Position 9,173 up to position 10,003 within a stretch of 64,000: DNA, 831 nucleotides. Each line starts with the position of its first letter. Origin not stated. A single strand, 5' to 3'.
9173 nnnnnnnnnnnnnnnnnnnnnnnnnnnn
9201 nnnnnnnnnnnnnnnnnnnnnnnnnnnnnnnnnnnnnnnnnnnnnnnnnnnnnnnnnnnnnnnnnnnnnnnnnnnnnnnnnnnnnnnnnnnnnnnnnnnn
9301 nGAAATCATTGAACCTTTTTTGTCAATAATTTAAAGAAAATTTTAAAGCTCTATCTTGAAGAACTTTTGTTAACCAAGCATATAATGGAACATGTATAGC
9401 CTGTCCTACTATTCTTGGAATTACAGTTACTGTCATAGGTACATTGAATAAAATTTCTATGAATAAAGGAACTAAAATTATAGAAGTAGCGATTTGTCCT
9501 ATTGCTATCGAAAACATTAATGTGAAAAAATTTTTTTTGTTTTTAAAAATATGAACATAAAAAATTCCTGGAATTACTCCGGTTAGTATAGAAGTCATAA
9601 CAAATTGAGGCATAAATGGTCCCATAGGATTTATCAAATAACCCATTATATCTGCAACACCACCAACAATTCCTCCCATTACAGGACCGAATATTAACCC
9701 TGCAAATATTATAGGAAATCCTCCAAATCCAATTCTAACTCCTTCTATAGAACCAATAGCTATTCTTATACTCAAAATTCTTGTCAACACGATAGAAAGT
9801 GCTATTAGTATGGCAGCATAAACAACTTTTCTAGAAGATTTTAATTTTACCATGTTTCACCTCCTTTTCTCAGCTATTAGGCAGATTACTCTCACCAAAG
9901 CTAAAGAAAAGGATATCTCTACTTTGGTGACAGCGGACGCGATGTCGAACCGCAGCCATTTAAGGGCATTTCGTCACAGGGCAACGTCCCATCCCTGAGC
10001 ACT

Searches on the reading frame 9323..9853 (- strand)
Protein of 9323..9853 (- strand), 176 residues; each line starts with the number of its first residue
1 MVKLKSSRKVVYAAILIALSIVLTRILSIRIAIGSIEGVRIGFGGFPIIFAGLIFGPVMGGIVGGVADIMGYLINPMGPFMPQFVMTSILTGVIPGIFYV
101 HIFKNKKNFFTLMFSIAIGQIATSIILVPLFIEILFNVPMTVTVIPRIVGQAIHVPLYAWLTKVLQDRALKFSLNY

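Call 6: search_protein_families(library=pfam, proteins=[window:9323-9853:-], max_evalue=0.01)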
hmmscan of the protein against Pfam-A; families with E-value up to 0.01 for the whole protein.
window:9323-9853:- (176 aa): 2 families
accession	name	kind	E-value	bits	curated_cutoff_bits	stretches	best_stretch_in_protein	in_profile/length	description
PF07155.17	ECF-ribofla_trS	-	5.5e-20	72.5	26.7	1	6-162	3-171/172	ECF-type riboflavin transporter, S component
PF12822.12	ECF_trnsprt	-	8.8e-15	55.6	30.7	1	8-165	1-168/169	ECF transporter, substrate-specific component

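Call 7: search_protein_families(library=ncbifam, proteins=[window:9323-9853:-], max_evalue=0.01)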
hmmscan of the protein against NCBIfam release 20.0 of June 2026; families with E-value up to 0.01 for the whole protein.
window:9323-9853:- (176 aa): 4 families
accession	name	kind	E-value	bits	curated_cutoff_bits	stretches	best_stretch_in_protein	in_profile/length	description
TIGR04518.1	ECF_S_folT_fam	subfamily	7.4e-33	113.6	60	1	8-165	5-157/163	folate family ECF transporter S component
NF007179.0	PRK09609.1-4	equivalog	3.2e-09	36.9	630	1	6-116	28-137/335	hypothetical protein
NF007178.0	PRK09609.1-3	equivalog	1.1e-08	34.9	483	1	6-111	5-109/311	hypothetical protein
NF007177.0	PRK09609.1-1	equivalog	7e-05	22.2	524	1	13-130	74-190/340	hypothetical protein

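Call 8: search_solved_structures(query=window:9323-9853:-, max_evalue=1, show_alignments=2)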
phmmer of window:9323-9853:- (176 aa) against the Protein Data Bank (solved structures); distinct sequences matched with E-value up to 1: 3.
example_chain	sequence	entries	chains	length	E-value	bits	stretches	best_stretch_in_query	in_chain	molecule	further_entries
4z7f_A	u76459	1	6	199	1.3e-11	48.1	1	7-165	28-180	Folate ECF transporter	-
5d3m_C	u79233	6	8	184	0.00011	25.6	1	13-153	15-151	S-component for folate | Conserved hypothetical membrane protein | Folate family ECF transporter S component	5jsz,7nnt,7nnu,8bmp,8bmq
3p5n_A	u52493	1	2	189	0.0026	21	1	4-134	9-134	Riboflavin uptake protein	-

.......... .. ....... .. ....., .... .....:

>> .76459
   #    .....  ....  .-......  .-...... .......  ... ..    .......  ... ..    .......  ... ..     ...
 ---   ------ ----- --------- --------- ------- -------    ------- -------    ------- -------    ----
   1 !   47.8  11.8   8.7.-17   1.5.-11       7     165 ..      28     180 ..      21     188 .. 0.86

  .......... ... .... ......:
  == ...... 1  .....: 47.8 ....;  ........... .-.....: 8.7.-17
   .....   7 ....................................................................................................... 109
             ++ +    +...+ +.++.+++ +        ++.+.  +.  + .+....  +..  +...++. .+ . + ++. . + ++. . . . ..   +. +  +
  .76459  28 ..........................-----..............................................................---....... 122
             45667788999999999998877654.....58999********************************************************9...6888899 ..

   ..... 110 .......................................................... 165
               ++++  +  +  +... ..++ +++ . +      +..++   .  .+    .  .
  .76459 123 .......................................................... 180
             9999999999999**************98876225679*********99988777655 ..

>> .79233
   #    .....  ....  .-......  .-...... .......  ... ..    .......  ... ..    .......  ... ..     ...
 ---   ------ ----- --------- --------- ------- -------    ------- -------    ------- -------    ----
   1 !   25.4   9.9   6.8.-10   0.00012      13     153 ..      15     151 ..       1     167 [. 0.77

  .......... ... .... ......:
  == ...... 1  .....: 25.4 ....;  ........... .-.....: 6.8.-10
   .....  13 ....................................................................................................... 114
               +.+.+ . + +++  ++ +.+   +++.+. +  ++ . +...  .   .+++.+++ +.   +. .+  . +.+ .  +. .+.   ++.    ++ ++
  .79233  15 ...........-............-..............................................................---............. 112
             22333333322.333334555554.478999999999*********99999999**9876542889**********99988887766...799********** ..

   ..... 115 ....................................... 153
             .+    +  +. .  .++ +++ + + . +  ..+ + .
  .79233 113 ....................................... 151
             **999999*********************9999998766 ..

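Call 12: find_homologous_proteins(query=window:9323-9853:-, max_evalue=1e-10)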
Query window:9323-9853:- (176 aa): 71 proteins with E <= 1e-10 among 255 candidates.
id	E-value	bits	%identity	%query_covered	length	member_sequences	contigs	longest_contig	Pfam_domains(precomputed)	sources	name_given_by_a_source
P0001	1.2e-102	359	100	100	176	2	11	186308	PF07155.18,PF12822.13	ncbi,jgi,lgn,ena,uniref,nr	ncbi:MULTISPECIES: folate family ECF transporter S component [Oceanotoga]|jgi:ECF transporter S comp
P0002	1.1e-60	222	58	97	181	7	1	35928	PF07155.18,PF12822.13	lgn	-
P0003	2.4e-60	221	58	94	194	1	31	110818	PF07155.18,PF12822.13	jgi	jgi:ECF transporter S component (folate family)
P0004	7.3e-59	217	56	97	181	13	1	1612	PF07155.18,PF12822.13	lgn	-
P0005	3.2e-57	211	60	91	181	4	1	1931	PF07155.18,PF12822.13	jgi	-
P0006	3.4e-57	211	56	97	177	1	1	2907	PF07155.18,PF12822.13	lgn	-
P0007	1.1e-56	209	62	89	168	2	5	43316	PF07155.18,PF12822.13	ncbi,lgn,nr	ncbi:MAG: riboflavin transporter [Halanaerobiales bacterium]|nr:riboflavin transporter [Halanaerobia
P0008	1.7e-56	209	57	91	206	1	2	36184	PF07155.18,PF12822.13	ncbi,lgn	ncbi:MAG: folate family ECF transporter S component [Halothermotrichaceae bacterium]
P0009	3.7e-56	208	59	93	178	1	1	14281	PF07155.18,PF12822.13,PF07694.18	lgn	-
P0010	5.1e-56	207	61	91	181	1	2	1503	PF07155.18,PF12822.13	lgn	-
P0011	5.9e-56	207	58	94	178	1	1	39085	PF07155.18,PF12822.13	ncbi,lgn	-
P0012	1.2e-55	206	57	94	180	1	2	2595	PF07155.18,PF12822.13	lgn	-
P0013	4.7e-55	204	58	91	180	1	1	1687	PF07155.18,PF12822.13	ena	-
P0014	5.2e-55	204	59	95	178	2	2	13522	PF07155.18,PF12822.13,PF07694.18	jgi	-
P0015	7.2e-55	204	57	94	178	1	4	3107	PF07155.18,PF12822.13,PF07694.18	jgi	-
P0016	5.0e-54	201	57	97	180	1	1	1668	PF07155.18,PF12822.13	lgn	-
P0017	9.0e-54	200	59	97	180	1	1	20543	PF07155.18,PF12822.13,PF07694.18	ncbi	ncbi:folate family ECF transporter S component [Natronospora cellulosivora (SeqCode)]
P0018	1.2e-53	200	55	93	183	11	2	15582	PF07155.18,PF12822.13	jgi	-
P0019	2.5e-53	199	58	93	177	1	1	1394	PF07155.18,PF12822.13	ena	-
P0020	3.1e-53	198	57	95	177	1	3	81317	PF07155.18,PF12822.13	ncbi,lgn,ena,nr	ncbi:MAG TPA: folate family ECF transporter S component [Thermoanaerobacterales bacterium]|nr:folate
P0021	3.2e-53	198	59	88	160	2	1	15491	PF07155.18,PF12822.13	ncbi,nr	ncbi:MAG: folate family ECF transporter S component, partial [Halanaerobiaceae bacterium]|nr:folate 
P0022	4.3e-53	198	54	97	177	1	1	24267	PF07155.18,PF12822.13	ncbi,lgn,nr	ncbi:MAG: hypothetical protein PWQ97_1281 [Tepidanaerobacteraceae bacterium]|nr:hypothetical protein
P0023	5.3e-53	197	57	93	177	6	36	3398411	PF07155.18,PF12822.13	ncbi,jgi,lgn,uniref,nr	ncbi:MAG: hypothetical protein PWR06_2797 [Thermoanaerobacteraceae bacterium]|jgi:ECF transporter S 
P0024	1.0e-52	197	57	93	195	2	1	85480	PF07155.18,PF12822.13,PF07694.18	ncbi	-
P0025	3.9e-52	195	56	94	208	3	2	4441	PF07155.18,PF12822.13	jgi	jgi:riboflavin transporter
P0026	3.8e-51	191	57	95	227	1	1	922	PF07155.18,PF12822.13,PF07694.18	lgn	-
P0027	4.5e-51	191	52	99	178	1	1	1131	PF07155.18,PF12822.13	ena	-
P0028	5.8e-51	191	58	90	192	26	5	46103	PF07155.18,PF12822.13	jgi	jgi:ECF transporter S component (folate family)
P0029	2.2e-50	189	56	91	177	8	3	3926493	PF07155.18,PF12822.13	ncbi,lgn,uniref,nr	ncbi:folate family ECF transporter S component [Iocasia frigidifontis]|uniref:Folate family ECF tran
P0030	2.5e-50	189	51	99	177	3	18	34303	PF07155.18,PF12822.13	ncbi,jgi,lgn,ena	jgi:ECF transporter S component (folate family)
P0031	3.6e-50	188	53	93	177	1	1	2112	PF07155.18,PF12822.13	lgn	-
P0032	6.4e-50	187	53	95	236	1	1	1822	PF07155.18,PF12822.13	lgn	-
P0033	6.6e-50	187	54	95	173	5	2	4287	PF07155.18,PF12822.13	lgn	-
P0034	6.7e-50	187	55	93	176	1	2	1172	PF07155.18,PF12822.13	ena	-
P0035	2.6e-49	185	58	93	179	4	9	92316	PF07155.18,PF12822.13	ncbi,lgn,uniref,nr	ncbi:MAG: folate family ECF transporter S component [Xylanivirga thermophila]|uniref:folate family E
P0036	3.5e-49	185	55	91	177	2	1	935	PF07155.18,PF12822.13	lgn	-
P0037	3.6e-49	185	55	94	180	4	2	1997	PF07155.18,PF12822.13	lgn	-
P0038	4.6e-49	185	56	93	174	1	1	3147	PF07155.18,PF12822.13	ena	-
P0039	2.1e-48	183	58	97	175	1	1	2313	PF07155.18,PF12822.13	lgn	-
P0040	9.1e-48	180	51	95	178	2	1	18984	PF07155.18,PF12822.13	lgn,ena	-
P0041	3.5e-47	179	53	93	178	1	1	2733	PF07155.18,PF12822.13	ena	-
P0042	3.5e-46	175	51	95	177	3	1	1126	PF07155.18,PF12822.13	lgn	-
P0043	8.1e-46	174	54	94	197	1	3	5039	PF07155.18,PF12822.13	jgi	jgi:ECF transporter S component (folate family)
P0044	1.0e-45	174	54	94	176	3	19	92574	PF07155.18,PF12822.13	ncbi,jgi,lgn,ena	-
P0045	1.3e-45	173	54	94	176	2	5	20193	PF07155.18,PF12822.13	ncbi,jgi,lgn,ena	ncbi:MAG: folate family ECF transporter S component [Arcobacteraceae bacterium]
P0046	1.6e-45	173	51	97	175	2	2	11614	PF07155.18,PF12822.13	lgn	-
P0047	1.8e-45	173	54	94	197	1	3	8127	PF07155.18,PF12822.13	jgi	jgi:ECF transporter S component (folate family)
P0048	2.2e-45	173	50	93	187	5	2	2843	PF07155.18,PF12822.13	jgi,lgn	-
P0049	4.5e-45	172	51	95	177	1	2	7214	PF07155.18,PF12822.13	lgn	-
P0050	1.4e-44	170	52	97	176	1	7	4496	PF07155.18,PF12822.13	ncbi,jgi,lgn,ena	-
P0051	2.8e-44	169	50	94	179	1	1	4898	PF07155.18,PF12822.13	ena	-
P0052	3.9e-44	169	48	95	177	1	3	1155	PF07155.18,PF12822.13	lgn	-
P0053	1.8e-43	166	52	93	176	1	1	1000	PF07155.18,PF12822.13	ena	-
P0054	2.0e-43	166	51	93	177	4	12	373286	PF07155.18,PF12822.13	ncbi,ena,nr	ncbi:MAG: folate family ECF transporter S component [Tissierellia bacterium]|nr:folate family ECF tr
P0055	4.6e-43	165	49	97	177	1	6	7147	PF07155.18,PF12822.13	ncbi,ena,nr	ncbi:MAG: folate family ECF transporter S component [Clostridiales bacterium]|nr:folate family ECF t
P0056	7.5e-42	161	47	93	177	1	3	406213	PF07155.18,PF12822.13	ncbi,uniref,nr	ncbi:folate family ECF transporter S component [Tepidimicrobium xylanilyticum]|uniref:ECF transporte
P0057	3.9e-41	159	56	82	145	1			PF07155.18,PF12822.13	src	-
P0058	5.0e-41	159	50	91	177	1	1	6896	PF07155.18,PF12822.13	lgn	-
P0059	2.1e-38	150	42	97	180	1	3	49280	PF07155.18,PF12822.13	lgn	-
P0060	6.7e-38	148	49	82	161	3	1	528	PF07155.18,PF12822.13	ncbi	-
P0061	1.1e-37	148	46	95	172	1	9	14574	PF07155.18,PF12822.13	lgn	-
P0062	6.4e-37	145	49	88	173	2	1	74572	PF07155.18,PF12822.13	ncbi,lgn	-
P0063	1.2e-36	144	45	95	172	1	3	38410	PF07155.18,PF12822.13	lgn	-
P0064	2.3e-36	143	42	91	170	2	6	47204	PF07155.18,PF12822.13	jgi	jgi:ECF transporter S component (folate family)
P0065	6.7e-36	142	44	96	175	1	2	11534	PF07155.18,PF12822.13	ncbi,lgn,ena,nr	ncbi:folate family ECF transporter S component [bacterium]|nr:folate family ECF transporter S compon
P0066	7.8e-31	125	45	90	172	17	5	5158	PF07155.18,PF12822.13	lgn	-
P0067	2.0e-30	124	44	91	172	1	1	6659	PF07155.18,PF12822.13,PF07694.18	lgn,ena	-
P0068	4.2e-28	116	63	55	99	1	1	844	PF07155.18,PF12822.13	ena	-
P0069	7.1e-20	90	38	84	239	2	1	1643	PF07155.18,PF12822.13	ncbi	-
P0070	1.0e-19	89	41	91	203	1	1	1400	PF07155.18,PF12822.13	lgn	-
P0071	2.8e-16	78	45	59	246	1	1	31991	PF07155.18,PF12822.13,PF07694.18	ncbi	-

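Call 14: find_encoding_contigs(protein=P0001, flank=3000, max_places=8)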
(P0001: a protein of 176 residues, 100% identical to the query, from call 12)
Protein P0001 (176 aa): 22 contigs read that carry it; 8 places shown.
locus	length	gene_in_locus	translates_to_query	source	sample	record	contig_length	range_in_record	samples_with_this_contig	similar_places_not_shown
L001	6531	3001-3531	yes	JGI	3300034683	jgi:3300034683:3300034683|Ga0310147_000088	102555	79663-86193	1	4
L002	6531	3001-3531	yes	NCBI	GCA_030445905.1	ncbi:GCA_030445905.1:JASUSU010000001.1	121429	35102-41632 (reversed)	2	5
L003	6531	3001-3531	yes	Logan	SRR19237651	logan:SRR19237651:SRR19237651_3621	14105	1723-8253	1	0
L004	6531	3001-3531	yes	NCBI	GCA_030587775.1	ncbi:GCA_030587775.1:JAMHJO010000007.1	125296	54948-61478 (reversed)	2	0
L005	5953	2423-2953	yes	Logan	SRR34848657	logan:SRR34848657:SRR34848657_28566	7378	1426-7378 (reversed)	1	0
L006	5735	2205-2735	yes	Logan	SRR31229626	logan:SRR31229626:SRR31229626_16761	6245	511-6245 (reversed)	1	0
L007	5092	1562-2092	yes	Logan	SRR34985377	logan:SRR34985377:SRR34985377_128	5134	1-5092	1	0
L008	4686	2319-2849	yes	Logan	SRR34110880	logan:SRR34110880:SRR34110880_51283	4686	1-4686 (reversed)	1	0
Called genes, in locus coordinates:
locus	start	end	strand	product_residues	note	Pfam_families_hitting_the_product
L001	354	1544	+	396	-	PF00924:MS_channel_2nd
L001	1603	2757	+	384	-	PF07969:Amidohydro_3 (weak), PF01979:Amidohydro_1, PF07969:Amidohydro_3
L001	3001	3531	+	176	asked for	PF07155:ECF-ribofla_trS, PF12822:ECF_trnsprt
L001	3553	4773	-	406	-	PF01136:Peptidase_U32, PF16325:Peptidase_U32_C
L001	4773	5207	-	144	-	PF01220:DHquinase_II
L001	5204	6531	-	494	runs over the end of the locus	PF01202:SKI, PF13189:Cytidylate_kin2 (faint), PF13238:AAA_18 (weak), PF01761:DHQ_synthase, PF24621:DHQS_C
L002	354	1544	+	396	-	PF00924:MS_channel_2nd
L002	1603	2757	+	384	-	PF07969:Amidohydro_3 (weak), PF01979:Amidohydro_1, PF07969:Amidohydro_3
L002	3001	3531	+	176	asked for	PF07155:ECF-ribofla_trS, PF12822:ECF_trnsprt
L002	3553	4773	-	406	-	PF01136:Peptidase_U32, PF16325:Peptidase_U32_C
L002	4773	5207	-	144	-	PF01220:DHquinase_II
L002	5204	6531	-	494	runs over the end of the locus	PF01202:SKI, PF13189:Cytidylate_kin2 (faint), PF13238:AAA_18 (weak), PF01761:DHQ_synthase, PF24621:DHQS_C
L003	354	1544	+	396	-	PF00924:MS_channel_2nd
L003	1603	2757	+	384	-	PF07969:Amidohydro_3 (weak), PF01979:Amidohydro_1, PF07969:Amidohydro_3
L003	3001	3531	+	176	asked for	PF07155:ECF-ribofla_trS, PF12822:ECF_trnsprt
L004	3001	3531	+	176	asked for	PF07155:ECF-ribofla_trS, PF12822:ECF_trnsprt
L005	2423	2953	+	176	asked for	PF07155:ECF-ribofla_trS, PF12822:ECF_trnsprt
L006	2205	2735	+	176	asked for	PF07155:ECF-ribofla_trS, PF12822:ECF_trnsprt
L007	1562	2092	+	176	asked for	PF07155:ECF-ribofla_trS, PF12822:ECF_trnsprt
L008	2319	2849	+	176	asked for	PF07155:ECF-ribofla_trS, PF12822:ECF_trnsprt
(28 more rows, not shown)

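Call 18: find_related_loci(query=A1, collection=genome_contigs, flank=2500)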
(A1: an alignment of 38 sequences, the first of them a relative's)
Query A1 (176 aa) in genome_contigs; peptide patterns used: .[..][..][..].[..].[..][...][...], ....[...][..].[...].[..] (x = any residue, [..] = any of these).
242 stretches matched a pattern; 196 encode a relative of the query (tblastn E <= 1e-3); the best 80 are kept; 80 distinct loci.
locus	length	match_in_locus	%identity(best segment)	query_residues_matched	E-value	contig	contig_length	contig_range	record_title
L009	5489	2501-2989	61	5-167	2e-66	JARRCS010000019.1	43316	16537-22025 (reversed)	MAG: Halanaerobiales bacterium isolate DJKA113_NP-J24_bin.46 scaffold_213, whole genome shotgun sequence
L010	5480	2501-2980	57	6-165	2e-62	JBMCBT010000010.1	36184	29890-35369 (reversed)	MAG: Halothermotrichaceae bacterium isolate C1M08_27 NODE_407_length_36184_cov_6.683827, whole genome shotgun sequence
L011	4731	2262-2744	58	5-165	3e-62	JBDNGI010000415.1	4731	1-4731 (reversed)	MAG: Halanaerobiales bacterium isolate concoct.185.WLB k141_976568, whole genome shotgun sequence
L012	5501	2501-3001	55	2-165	8e-60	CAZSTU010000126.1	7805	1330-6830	MAG TPA_asm: uncultured Halanaerobiaceae bacterium isolate SRP252850_co1_260 genome assembly, contig: NODE_17711_length_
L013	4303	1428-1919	55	2-165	1e-59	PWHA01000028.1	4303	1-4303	MAG: Halanaerobiaceae bacterium isolate T1Sed10_139 T1-Sed10-C28049, whole genome shotgun sequence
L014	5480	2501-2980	59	7-165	1e-59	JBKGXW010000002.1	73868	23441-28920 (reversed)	MAG: Halanaerobiales bacterium isolate C1M08_10 NODE_48_length_73868_cov_27.115589, whole genome shotgun sequence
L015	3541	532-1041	52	7-176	1e-59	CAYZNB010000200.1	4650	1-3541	MAG TPA_asm: uncultured Thermotogaceae bacterium isolate SRP241326_co1_280 genome assembly, contig: NODE_21304_length_46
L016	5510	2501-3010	54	6-176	7e-59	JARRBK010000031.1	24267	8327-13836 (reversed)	MAG: Tepidanaerobacteraceae bacterium isolate DJKA105_NP-J24_bin.10 scaffold_423, whole genome shotgun sequence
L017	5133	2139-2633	57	6-168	5e-58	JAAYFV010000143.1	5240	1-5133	MAG: Tissierellia bacterium isolate AS09scLD_121 238921_AS09, whole genome shotgun sequence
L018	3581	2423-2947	53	2-176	6e-58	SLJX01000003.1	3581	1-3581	MAG: Halanaerobiaceae bacterium isolate CSSed165cm_254 CSSed16-5cm-148734, whole genome shotgun sequence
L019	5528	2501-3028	51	2-176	7e-58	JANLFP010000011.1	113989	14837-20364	MAG: Tepidanaerobacteraceae bacterium isolate A05DMB13 NODE_11_length_113989_cov_6.829199, whole genome shotgun sequence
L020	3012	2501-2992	55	2-165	2e-57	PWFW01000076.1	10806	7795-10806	MAG: Halanaerobiaceae bacterium isolate T1Sed10_23 T1-Sed10-C6852, whole genome shotgun sequence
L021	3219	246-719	59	6-163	1e-57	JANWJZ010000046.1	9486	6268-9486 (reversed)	MAG: Halanaerobiales bacterium isolate CRAIB_MAG80 c_000000046954, whole genome shotgun sequence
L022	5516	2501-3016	55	6-176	1e-56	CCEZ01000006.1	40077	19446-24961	Anaerosalibacter sp. ND1 genome assembly Anaerosalibacter massiliensis ND1, contig G347_S1_L001_R1_001_contig_6, whole g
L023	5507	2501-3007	54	1-168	7e-57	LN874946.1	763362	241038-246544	Clostridiales bacterium mt11 genome assembly Mediannikovella massiliensis, scaffold scaffold00014, whole genome shotgun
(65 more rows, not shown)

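Call 30: find_encoding_contigs(protein=P0003, flank=4000, max_places=3)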
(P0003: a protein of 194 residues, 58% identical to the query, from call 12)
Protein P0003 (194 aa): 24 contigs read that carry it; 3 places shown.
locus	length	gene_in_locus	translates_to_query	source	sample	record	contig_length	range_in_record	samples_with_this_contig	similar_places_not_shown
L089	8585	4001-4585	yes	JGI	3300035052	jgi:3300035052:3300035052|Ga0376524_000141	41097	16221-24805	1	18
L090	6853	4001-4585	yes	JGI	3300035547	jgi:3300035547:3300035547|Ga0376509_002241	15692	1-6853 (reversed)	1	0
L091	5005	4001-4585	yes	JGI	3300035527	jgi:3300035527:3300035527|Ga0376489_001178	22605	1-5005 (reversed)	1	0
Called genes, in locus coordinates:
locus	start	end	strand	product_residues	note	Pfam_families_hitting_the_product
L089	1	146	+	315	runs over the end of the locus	PF00480:ROK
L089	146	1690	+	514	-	PF02541:Ppx-GppA, PF21447:Ppx-GppA_III, PF01966:HD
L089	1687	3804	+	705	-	PF13089:PP_kinase_N, PF02503:PP_kinase, PF17941:PP_kinase_C_1, PF13091:PLDc_2 (faint), PF13090:PP_kinase_C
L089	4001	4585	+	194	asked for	PF07155:ECF-ribofla_trS, PF12822:ECF_trnsprt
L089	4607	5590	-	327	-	-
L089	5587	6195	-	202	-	PF02517:Rce1-like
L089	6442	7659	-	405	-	PF01136:Peptidase_U32, PF16325:Peptidase_U32_C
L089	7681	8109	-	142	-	PF01220:DHquinase_II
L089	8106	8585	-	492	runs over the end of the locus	PF01202:SKI, PF01761:DHQ_synthase, PF24621:DHQS_C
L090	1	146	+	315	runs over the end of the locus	PF00480:ROK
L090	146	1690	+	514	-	PF02541:Ppx-GppA, PF21447:Ppx-GppA_III, PF01966:HD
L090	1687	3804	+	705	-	PF13089:PP_kinase_N, PF02503:PP_kinase, PF17941:PP_kinase_C_1, PF13091:PLDc_2 (faint), PF13090:PP_kinase_C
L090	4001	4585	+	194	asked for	PF07155:ECF-ribofla_trS, PF12822:ECF_trnsprt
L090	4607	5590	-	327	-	-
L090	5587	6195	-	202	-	PF02517:Rce1-like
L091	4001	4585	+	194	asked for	PF07155:ECF-ribofla_trS, PF12822:ECF_trnsprt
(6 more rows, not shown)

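Call 31: find_encoding_contigs(protein=P0002, flank=4000, max_places=2)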
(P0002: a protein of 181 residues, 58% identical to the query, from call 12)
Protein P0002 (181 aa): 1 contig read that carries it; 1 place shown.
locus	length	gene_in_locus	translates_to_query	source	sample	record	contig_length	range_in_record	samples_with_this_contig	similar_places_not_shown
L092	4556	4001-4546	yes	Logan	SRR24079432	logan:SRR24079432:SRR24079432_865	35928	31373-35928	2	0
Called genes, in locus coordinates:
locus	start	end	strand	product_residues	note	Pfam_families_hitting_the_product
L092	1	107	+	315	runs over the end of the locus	PF00480:ROK, PF02685:Glucokinase (faint)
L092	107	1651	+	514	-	PF02541:Ppx-GppA, PF01966:HD, PF21447:Ppx-GppA_III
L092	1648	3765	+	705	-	PF13089:PP_kinase_N, PF02503:PP_kinase, PF17941:PP_kinase_C_1, PF13091:PLDc_2 (faint), PF13090:PP_kinase_C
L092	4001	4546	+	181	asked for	PF07155:ECF-ribofla_trS, PF12822:ECF_trnsprt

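Call 36: find_related_loci(query=A2, collection=metagenome_contigs, flank=2500)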
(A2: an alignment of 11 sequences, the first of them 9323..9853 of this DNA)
Query A2 (176 aa) in metagenome_contigs; peptide patterns used: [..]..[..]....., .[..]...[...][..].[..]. (x = any residue, [..] = any of these).
239 stretches matched a pattern; 149 encode a relative of the query (tblastn E <= 1e-3); the best 80 are kept; 80 distinct loci.
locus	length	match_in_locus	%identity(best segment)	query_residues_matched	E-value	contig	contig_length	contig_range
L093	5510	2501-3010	56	2-171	8e-67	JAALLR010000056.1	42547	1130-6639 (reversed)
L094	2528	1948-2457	56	2-171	1e-67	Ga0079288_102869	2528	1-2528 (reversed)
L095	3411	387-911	55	2-176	2e-61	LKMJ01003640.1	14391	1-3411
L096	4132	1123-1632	52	7-176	9e-60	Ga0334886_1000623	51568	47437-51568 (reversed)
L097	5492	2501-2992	55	2-165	1e-59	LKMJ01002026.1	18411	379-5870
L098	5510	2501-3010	52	7-176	1e-59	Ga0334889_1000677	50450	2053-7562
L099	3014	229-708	59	6-165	3e-58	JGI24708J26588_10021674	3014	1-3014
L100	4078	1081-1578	57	3-167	3e-58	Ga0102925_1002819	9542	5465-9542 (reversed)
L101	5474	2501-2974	58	6-163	8e-58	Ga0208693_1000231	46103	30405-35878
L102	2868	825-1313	54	3-165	4e-58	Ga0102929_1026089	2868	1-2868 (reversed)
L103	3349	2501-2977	55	7-165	7e-58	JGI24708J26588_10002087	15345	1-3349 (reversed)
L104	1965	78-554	55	7-165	7e-59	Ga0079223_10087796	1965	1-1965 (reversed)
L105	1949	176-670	55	1-165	2e-58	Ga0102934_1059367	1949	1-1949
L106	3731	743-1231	50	6-168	8e-57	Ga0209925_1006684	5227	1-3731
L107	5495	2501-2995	49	6-170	8e-57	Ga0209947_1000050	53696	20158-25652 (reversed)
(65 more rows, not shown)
